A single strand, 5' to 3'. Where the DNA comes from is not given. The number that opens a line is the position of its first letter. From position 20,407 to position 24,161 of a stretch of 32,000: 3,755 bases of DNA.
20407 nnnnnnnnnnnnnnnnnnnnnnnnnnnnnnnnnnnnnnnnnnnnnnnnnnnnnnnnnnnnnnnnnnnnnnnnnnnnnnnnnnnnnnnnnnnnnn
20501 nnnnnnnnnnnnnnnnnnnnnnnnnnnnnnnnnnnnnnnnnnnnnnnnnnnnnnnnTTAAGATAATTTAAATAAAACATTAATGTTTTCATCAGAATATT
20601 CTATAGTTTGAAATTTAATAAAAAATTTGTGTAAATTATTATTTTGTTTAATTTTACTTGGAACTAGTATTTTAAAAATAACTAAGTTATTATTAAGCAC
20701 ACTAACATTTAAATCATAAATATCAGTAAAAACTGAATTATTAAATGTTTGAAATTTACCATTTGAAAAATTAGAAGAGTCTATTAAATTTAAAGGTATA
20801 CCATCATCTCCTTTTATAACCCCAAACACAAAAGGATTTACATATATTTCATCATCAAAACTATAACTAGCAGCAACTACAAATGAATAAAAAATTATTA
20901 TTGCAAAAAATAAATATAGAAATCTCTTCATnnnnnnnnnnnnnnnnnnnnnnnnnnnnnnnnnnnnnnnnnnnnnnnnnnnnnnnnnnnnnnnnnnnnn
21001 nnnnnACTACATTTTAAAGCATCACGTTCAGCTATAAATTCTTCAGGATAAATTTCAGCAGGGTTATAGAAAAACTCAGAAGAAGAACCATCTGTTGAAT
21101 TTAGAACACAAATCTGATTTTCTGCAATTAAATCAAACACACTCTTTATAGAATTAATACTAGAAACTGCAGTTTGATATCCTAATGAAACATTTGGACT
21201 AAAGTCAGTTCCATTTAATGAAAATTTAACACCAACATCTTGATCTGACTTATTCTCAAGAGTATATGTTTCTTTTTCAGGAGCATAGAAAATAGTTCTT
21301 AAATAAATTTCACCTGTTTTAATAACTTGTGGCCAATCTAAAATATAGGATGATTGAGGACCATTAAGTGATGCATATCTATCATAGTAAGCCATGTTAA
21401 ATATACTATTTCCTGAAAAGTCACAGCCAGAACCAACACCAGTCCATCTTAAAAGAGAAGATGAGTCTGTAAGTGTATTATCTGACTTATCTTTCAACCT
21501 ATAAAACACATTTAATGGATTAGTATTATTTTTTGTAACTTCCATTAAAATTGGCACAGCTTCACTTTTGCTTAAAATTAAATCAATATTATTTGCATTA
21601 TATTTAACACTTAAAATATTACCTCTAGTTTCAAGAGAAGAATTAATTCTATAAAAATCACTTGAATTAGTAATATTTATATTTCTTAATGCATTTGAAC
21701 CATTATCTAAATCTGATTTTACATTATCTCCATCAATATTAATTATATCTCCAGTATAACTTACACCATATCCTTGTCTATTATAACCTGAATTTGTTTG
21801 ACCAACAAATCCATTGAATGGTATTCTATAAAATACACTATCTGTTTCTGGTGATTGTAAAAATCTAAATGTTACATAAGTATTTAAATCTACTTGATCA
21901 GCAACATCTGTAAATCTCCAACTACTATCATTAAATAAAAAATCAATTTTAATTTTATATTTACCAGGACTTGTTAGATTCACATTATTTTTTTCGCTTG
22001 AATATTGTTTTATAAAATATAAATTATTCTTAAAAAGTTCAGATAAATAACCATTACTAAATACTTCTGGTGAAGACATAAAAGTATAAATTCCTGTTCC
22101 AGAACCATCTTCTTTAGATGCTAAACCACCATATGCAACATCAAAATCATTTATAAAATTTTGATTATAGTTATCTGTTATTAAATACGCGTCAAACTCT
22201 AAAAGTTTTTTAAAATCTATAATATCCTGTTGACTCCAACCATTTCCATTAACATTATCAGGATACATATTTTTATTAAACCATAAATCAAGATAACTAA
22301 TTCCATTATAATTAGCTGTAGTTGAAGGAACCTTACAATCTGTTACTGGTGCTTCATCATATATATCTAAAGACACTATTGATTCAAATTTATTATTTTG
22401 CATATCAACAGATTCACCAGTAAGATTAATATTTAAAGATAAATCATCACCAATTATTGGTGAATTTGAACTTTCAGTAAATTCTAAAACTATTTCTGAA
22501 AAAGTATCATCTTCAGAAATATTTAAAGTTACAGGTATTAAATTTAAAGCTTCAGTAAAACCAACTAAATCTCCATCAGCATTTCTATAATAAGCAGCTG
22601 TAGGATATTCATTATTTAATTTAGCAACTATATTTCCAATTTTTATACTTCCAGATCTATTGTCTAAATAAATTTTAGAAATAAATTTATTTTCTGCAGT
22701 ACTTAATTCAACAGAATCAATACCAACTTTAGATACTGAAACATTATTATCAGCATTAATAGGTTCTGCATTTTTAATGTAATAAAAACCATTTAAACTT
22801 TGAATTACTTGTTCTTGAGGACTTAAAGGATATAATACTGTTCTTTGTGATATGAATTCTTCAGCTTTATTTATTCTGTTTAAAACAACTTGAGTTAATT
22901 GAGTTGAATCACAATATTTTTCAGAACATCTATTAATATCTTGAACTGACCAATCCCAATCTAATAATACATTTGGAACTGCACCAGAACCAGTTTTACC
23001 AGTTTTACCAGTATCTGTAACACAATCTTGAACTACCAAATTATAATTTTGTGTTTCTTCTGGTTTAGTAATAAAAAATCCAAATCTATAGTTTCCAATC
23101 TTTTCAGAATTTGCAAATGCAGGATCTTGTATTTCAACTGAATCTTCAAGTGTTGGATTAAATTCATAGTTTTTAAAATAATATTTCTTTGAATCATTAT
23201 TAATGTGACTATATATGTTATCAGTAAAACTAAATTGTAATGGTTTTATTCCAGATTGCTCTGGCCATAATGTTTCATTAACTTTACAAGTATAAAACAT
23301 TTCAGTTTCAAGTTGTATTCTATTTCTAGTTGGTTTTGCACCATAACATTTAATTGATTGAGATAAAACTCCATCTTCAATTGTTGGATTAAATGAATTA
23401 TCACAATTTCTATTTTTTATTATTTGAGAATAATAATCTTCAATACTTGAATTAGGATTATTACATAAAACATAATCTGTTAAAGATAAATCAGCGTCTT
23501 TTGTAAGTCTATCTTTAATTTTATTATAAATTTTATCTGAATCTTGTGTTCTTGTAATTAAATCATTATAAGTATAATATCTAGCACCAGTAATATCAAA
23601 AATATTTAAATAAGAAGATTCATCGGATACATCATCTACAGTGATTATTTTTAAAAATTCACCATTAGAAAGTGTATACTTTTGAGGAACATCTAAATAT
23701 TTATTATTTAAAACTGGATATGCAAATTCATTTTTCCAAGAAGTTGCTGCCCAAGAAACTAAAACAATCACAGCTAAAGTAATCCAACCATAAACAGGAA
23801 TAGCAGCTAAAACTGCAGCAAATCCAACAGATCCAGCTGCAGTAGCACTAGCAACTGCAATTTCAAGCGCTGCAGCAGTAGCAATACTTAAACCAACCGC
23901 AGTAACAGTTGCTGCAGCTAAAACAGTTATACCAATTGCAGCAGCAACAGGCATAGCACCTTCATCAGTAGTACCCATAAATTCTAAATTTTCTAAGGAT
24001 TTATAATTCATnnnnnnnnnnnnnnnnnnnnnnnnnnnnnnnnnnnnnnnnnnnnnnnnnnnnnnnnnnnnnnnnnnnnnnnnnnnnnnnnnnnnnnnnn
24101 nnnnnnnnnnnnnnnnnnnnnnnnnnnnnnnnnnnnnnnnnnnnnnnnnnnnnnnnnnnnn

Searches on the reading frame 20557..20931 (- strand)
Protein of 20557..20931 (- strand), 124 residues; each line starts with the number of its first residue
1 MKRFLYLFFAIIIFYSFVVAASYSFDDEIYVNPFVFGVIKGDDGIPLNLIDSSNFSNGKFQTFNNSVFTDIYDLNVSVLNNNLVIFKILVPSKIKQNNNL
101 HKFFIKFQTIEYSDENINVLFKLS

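Call 7: search_protein_families(library=pfam, proteins=[window:20557-20931:-], max_evalue=0.1)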
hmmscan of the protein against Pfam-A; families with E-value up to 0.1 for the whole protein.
window:20557-20931:- (124 aa): 1 family
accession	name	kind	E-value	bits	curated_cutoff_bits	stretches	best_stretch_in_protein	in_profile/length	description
PF16339.10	DUF4969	-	0.003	18.3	31.4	1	2-36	3-37/79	Domain of unknown function (DUF4969)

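Call 57: search_protein_families(library=ncbifam, proteins=[window:20557-20931:-], max_evalue=0.01)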
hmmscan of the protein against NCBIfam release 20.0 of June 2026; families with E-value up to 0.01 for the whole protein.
window:20557-20931:- (124 aa): 0 families

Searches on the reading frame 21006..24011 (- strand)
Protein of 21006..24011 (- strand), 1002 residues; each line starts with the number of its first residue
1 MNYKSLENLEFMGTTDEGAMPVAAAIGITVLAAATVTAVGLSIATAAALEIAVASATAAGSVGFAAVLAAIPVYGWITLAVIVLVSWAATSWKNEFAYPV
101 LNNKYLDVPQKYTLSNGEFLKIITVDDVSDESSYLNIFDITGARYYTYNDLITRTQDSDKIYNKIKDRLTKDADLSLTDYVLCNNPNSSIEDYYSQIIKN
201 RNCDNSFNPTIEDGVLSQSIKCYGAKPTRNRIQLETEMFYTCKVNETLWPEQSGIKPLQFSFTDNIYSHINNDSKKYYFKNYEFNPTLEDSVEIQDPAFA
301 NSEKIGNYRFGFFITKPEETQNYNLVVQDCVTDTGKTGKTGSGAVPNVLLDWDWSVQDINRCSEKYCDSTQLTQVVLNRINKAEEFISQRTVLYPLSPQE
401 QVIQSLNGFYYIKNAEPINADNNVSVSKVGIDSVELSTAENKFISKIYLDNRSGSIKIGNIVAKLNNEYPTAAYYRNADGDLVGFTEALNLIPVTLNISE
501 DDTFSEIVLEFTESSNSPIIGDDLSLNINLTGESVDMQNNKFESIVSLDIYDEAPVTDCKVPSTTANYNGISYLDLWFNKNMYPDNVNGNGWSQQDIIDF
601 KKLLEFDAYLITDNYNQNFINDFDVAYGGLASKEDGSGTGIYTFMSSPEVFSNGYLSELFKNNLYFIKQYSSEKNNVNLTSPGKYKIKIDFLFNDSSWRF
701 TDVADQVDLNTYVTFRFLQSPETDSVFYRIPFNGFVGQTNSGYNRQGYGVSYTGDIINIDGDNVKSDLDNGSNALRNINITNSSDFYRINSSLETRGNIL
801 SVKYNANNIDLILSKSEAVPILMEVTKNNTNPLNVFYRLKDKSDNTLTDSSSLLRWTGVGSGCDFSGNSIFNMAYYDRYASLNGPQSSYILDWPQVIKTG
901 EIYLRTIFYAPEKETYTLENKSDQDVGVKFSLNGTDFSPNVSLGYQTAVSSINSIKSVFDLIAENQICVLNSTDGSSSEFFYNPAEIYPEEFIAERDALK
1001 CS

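Call 15: find_homologous_proteins(query=window:21006-24011:-, max_evalue=0.001)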
Query seq(1002 aa) (1002 aa): 1 proteins with E <= 0.001 among 8000 candidates.
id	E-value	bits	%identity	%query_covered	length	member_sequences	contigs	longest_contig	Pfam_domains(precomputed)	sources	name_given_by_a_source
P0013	0.0e+0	2211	99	99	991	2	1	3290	-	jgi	jgi:hypothetical protein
